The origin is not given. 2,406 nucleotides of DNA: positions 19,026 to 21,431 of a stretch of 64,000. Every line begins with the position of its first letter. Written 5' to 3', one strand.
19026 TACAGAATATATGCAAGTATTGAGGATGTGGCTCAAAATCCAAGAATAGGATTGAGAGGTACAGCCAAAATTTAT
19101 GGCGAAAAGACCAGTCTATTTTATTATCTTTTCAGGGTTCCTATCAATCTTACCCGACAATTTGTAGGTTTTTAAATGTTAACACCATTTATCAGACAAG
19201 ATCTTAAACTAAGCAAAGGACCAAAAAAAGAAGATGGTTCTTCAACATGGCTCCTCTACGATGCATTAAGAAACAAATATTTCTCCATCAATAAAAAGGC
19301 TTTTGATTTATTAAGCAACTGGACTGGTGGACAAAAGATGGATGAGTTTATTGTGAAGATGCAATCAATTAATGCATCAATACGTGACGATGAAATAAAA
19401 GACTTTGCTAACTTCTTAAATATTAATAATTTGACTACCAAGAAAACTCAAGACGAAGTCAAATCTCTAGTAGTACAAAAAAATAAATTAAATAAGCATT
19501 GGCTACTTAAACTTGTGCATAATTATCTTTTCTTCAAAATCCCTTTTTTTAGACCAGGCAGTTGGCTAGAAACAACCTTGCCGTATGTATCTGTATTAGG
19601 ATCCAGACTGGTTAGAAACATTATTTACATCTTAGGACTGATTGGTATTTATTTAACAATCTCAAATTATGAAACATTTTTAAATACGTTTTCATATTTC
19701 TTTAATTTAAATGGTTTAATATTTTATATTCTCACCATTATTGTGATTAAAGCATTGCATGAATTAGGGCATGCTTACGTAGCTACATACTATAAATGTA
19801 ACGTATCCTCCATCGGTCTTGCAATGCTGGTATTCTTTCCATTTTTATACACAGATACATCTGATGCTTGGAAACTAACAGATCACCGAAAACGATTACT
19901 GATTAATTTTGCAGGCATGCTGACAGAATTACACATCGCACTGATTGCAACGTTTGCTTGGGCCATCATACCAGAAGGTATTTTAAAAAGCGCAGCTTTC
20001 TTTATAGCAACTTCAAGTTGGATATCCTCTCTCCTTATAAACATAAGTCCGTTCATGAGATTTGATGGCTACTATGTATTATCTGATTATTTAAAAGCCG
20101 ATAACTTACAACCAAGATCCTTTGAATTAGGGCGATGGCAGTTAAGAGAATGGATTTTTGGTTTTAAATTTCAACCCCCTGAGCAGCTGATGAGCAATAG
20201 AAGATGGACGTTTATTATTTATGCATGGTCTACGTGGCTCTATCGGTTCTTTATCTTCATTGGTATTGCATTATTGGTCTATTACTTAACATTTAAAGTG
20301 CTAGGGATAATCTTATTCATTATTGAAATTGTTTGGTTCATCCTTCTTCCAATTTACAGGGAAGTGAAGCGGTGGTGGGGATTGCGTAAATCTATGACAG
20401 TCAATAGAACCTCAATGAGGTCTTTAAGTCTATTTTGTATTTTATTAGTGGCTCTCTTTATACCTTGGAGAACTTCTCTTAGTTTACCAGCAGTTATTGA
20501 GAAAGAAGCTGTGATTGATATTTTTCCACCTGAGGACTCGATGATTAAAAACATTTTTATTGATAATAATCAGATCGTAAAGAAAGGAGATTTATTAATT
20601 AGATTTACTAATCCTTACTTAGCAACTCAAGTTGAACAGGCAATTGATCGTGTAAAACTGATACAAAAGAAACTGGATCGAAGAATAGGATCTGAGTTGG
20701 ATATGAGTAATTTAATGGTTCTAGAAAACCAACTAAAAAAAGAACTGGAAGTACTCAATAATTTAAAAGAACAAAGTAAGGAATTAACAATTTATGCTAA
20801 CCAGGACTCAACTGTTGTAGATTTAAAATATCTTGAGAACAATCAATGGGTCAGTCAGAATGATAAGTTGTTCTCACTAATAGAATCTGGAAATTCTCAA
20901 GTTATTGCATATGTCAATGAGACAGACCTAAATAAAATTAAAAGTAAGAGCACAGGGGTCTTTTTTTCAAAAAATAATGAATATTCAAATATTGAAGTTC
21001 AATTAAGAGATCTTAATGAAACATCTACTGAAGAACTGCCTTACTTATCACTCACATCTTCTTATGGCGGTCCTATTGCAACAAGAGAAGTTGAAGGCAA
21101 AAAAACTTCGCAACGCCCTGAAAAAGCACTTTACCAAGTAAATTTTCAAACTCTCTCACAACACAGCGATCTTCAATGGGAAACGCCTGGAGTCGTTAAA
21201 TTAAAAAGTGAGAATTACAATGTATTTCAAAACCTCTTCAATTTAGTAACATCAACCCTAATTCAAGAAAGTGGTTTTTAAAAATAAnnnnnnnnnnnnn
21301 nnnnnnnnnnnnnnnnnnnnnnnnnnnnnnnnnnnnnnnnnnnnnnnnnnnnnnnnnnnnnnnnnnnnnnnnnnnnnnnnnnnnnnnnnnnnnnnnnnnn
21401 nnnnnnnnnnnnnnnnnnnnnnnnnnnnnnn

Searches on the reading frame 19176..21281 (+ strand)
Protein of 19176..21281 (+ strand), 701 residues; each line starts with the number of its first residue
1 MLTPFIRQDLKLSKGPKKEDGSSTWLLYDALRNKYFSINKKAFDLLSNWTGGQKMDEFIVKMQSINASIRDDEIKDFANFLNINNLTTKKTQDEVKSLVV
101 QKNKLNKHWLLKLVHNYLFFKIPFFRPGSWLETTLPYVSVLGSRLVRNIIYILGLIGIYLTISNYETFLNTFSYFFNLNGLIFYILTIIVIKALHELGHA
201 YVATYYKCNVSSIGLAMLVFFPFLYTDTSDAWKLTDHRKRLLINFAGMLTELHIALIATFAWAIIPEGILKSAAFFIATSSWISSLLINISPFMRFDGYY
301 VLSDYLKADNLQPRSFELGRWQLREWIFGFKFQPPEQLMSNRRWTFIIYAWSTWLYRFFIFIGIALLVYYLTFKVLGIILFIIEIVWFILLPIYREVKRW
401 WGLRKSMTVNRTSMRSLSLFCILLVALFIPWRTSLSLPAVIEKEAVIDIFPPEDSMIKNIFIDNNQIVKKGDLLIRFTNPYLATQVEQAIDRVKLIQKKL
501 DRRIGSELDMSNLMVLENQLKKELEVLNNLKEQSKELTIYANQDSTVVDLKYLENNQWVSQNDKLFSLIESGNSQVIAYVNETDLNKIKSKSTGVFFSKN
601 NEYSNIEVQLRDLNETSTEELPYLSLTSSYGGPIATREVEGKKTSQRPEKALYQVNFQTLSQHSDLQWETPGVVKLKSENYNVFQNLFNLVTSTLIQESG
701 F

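Call 6: search_protein_families(library=pfam, proteins=[window:19176-21281:+], max_evalue=0.001)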
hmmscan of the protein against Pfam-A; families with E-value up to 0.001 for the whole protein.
window:19176-21281:+ (701 aa): 4 families
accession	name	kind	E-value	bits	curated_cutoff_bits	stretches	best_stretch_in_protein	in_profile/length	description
PF02163.28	Peptidase_M50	-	1.5e-09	37.9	27.2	1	184-513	2-143/221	Peptidase family M50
PF13437.12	HlyD_3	-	2.2e-07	32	22.2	1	538-619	1-82/106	HlyD family secretion protein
PF16576.10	HlyD_D23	-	1.1e-05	25.3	30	1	444-592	17-163/214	Barrel-sandwich domain of CusB or HlyD membrane-fusion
PF13533.13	Biotin_lipoyl_2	-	0.00079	19.7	29.8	0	454-477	8-31/32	Biotin-lipoyl like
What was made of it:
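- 19176..21281 (+): M50 (site-2-type) metalloprotease fused to a HlyD adaptor (701 aa, about 6 transmembrane segments). Pfam Peptidase_M50 and HlyD_3 (call 6).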

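Call 7: search_protein_families(library=ncbifam, proteins=[window:19176-21281:+], max_evalue=0.01)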
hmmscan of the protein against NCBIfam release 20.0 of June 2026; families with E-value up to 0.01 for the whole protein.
window:19176-21281:+ (701 aa): 9 families
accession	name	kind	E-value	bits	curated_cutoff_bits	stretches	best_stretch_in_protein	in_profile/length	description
NF041824.1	daptide_HExxH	equivalog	4.7e-39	134.6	300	1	23-399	17-371/379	daptide biosynthesis intramembrane metalloprotease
NF007785.0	PRK10476.1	equivalog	4.3e-11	42.2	376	2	422-503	22-105/347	multidrug transporter subunit MdtN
TIGR01730.1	RND_mfp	subfamily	8.4e-07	28.2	94.9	1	431-607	11-204/322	efflux RND transporter periplasmic adaptor subunit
TIGR00999.1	8a0102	subfamily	0.00055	19.1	319.3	0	494-594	48-149/271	CzcB/NccB family metal efflux transporter periplasmic adaptor subunit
TIGR00998.1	8a0101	subfamily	0.00086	18.3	390.8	0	485-590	147-257/334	EmrA/EmrK family multidrug efflux transporter periplasmic adaptor subunit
TIGR01000.1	bacteriocin_acc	subfamily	0.0012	17.8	258.85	1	422-616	35-228/457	bacteriocin secretion accessory protein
TIGR03794.1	NHLM_micro_HlyD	equivalog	0.0013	17.7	156.2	1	440-537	52-147/421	NHLP bacteriocin system secretion protein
TIGR01843.1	type_I_hlyD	subfamily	0.0021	17.1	208.65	1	439-544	36-138/422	HlyD family type I secretion periplasmic adaptor subunit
NF007850.1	PRK10559.1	equivalog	0.0037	16.4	400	0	446-589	40-199/303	p-hydroxybenzoic acid efflux pump subunit AaeA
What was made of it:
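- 19176..21281 (+): NCBIfam intramembrane metalloprotease similarity (call 7).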
